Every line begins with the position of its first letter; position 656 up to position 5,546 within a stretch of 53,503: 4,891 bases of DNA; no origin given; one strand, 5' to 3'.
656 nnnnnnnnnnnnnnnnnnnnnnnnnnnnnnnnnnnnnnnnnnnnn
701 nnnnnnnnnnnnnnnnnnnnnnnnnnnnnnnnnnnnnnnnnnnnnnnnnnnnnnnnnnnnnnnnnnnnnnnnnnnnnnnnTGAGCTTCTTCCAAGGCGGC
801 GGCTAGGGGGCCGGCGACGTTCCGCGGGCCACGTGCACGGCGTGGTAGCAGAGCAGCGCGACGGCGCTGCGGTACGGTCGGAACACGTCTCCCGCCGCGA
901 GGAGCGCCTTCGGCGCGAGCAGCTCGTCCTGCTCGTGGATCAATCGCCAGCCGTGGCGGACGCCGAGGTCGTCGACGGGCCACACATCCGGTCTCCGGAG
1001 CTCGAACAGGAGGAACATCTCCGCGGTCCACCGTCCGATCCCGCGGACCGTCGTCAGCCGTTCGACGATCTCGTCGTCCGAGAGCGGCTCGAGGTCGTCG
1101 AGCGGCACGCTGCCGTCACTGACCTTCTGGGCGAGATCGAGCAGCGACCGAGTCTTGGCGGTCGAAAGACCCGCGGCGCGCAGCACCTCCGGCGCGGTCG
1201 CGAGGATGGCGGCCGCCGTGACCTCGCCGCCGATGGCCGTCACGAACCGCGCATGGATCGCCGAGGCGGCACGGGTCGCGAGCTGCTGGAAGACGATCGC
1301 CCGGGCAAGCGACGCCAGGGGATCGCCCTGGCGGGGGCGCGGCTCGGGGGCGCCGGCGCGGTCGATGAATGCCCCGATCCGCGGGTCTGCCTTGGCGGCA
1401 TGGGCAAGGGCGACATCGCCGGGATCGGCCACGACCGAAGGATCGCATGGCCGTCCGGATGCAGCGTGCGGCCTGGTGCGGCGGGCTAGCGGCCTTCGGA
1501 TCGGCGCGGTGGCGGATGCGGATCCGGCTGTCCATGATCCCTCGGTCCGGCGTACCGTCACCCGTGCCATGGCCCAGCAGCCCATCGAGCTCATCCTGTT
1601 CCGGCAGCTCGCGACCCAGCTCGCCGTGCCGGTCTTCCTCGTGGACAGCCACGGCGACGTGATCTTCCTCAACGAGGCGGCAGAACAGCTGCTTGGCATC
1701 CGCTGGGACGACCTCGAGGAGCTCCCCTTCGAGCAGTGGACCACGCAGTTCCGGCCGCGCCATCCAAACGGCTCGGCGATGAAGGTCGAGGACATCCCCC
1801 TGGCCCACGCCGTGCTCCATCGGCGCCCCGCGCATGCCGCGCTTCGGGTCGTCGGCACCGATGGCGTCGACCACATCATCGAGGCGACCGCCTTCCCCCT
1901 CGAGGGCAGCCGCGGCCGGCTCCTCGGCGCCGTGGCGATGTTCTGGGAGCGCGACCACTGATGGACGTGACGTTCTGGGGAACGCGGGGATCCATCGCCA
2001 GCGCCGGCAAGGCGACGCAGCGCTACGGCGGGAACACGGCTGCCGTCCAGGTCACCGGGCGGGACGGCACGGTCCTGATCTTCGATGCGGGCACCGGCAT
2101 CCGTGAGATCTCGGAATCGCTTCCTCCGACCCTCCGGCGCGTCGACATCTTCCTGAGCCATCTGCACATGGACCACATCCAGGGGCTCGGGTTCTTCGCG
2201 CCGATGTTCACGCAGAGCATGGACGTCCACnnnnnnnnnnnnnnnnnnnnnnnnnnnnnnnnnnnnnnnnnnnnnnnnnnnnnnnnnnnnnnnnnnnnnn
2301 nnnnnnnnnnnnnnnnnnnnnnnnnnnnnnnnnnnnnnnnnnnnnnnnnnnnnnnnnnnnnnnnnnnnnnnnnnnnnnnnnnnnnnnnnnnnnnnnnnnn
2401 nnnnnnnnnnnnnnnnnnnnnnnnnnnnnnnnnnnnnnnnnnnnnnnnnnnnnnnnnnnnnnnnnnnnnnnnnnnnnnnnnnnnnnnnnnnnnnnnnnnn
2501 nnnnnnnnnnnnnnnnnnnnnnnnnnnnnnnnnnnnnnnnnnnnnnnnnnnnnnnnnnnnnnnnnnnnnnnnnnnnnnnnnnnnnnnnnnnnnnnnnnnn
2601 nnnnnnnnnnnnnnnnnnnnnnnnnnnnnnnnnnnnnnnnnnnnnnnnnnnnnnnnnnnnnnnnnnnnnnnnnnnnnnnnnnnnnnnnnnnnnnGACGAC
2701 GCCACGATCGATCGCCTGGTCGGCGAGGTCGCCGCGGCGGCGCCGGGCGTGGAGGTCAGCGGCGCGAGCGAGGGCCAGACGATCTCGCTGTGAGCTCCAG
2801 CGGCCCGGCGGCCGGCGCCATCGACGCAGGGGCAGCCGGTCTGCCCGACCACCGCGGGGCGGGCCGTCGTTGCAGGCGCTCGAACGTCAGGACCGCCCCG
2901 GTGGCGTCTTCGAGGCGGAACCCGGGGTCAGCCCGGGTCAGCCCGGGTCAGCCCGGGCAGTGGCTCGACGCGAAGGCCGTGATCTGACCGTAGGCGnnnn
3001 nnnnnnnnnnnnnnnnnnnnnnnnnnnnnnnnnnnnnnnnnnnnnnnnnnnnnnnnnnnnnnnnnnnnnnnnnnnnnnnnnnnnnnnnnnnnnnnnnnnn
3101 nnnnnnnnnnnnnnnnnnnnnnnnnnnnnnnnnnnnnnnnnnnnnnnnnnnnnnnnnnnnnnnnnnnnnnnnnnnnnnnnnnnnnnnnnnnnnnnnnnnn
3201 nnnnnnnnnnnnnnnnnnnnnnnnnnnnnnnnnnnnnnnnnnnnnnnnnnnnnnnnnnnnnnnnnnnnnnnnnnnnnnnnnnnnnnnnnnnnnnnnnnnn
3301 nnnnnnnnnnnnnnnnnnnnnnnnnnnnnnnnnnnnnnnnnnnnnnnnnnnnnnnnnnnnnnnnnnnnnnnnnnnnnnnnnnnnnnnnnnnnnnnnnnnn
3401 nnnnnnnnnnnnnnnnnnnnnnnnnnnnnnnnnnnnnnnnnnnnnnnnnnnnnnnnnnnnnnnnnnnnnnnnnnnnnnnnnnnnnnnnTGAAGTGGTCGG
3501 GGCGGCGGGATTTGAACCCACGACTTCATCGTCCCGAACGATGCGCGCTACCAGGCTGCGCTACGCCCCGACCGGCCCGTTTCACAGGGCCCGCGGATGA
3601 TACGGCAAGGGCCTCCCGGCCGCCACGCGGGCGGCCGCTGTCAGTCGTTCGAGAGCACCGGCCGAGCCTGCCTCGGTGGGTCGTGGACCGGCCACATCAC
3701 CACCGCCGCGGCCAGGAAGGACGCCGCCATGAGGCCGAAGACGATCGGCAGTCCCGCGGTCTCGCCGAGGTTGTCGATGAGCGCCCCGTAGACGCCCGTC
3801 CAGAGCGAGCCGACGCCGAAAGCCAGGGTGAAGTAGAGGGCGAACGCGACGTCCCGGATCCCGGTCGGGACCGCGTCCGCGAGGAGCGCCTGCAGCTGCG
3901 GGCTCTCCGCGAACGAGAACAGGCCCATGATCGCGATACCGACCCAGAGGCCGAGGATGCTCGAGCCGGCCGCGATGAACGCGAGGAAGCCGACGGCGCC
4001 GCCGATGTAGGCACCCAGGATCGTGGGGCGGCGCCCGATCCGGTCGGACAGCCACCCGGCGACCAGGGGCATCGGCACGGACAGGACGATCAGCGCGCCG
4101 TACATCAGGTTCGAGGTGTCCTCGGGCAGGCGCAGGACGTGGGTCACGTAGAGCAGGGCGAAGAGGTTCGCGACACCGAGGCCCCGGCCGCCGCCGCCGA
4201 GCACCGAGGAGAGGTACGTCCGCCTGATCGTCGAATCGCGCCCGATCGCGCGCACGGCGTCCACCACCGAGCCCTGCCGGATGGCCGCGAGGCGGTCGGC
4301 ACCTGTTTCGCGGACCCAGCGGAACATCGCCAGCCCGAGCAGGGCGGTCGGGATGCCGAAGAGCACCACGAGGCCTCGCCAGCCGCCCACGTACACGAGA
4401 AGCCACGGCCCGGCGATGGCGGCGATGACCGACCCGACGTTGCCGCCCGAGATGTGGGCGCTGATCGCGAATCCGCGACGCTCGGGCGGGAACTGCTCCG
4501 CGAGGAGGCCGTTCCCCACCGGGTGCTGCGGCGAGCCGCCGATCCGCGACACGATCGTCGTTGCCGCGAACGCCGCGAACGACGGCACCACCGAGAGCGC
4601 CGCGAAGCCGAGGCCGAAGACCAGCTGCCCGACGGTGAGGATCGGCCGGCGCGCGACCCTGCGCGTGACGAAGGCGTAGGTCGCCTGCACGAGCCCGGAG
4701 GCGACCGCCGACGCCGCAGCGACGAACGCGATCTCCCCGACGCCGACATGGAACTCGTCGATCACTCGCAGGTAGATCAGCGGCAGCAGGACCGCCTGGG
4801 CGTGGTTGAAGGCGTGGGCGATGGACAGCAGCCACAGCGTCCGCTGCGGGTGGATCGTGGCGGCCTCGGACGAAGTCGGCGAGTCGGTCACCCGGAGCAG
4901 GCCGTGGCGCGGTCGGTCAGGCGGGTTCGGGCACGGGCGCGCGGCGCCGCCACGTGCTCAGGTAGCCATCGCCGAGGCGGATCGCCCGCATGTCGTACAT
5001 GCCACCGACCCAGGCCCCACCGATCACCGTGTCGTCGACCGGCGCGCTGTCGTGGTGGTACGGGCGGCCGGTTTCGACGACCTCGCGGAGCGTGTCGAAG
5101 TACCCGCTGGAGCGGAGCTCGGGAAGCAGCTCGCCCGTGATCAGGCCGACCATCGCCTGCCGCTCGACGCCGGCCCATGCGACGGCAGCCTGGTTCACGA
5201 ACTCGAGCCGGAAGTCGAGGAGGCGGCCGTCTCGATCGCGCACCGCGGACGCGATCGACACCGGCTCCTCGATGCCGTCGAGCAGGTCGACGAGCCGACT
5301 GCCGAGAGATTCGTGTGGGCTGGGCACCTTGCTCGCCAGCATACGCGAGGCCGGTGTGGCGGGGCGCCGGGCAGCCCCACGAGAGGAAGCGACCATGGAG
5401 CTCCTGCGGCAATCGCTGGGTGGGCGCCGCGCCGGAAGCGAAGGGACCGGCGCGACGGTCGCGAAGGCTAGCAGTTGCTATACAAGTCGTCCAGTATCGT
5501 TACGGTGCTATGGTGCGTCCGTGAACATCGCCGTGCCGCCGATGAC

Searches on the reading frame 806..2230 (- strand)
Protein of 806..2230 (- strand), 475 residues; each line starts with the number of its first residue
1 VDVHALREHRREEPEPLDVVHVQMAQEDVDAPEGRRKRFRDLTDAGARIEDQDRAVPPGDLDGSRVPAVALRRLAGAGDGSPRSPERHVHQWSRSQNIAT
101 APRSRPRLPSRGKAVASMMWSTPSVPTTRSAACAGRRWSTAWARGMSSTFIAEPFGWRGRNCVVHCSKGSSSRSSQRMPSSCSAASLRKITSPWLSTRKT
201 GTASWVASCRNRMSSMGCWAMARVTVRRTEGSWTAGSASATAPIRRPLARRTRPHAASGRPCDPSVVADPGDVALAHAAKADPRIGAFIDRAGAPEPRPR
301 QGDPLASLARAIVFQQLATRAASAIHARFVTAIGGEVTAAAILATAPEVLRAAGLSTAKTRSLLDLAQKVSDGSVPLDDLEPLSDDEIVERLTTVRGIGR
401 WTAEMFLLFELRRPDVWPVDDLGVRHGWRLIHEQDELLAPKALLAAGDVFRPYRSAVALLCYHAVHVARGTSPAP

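Call 8: search_protein_families(library=pfam, proteins=[window:806-2230:-], max_evalue=0.001)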
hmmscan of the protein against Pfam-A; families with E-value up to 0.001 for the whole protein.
window:806-2230:- (475 aa): 1 family
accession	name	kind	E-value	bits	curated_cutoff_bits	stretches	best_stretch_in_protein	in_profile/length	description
PF00730.31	HhH-GPD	-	3.7e-10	40.6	26.2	1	310-433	2-88/108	HhH-GPD superfamily base excision DNA repair protein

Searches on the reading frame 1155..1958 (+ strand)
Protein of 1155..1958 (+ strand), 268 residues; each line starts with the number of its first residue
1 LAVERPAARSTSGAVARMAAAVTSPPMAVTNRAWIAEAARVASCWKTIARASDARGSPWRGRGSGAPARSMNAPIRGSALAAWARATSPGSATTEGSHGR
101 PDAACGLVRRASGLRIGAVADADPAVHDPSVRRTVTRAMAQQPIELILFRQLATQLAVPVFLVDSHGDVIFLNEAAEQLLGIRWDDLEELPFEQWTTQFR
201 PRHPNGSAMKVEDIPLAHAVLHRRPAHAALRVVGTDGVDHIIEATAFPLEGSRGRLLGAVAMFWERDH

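Call 8: search_protein_families(library=pfam, proteins=[window:1155-1958:+], max_evalue=0.001)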
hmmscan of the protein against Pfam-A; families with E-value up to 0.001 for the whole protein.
window:1155-1958:+ (268 aa): 4 families
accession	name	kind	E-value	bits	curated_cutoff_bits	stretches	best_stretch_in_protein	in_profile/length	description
PF13188.13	PAS_8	-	8.7e-08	32.2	21.8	1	148-204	2-55/65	PAS domain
PF08448.16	PAS_4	-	4.2e-07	30.6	23.1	1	155-265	3-104/110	PAS fold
PF00989.32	PAS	-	6.6e-07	29.8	22.6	1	149-188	3-42/113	PAS fold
PF13426.13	PAS_9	-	2.1e-05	25.1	27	1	159-262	3-97/103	PAS domain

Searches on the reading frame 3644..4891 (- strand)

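Call 7: search_protein_families(library=pfam, proteins=[window:3644-4891:-], max_evalue=0.001)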
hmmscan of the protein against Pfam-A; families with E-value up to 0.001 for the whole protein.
window:3644-4891:- (416 aa): 3 families
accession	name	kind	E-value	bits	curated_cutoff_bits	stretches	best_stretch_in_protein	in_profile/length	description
PF07690.21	MFS_1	-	5.5e-52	177.2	33.4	2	32-362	11-343/347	Major Facilitator Superfamily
PF13347.12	MFS_2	-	1.2e-06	27.8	27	1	148-376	141-385/427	MFS/sugar transport protein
PF00083.30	Sugar_tr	-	1.6e-05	24.4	22.3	1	261-397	290-434/452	Sugar (and other) transporter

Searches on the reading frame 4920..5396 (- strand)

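Call 7: search_protein_families(library=pfam, proteins=[window:4920-5396:-], max_evalue=0.001)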
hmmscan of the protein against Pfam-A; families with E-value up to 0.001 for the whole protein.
window:4920-5396:- (159 aa): 1 family
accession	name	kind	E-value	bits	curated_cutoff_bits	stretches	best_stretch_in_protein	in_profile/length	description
PF08448.16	PAS_4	-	9e-06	26.3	23.1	1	61-115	14-68/110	PAS fold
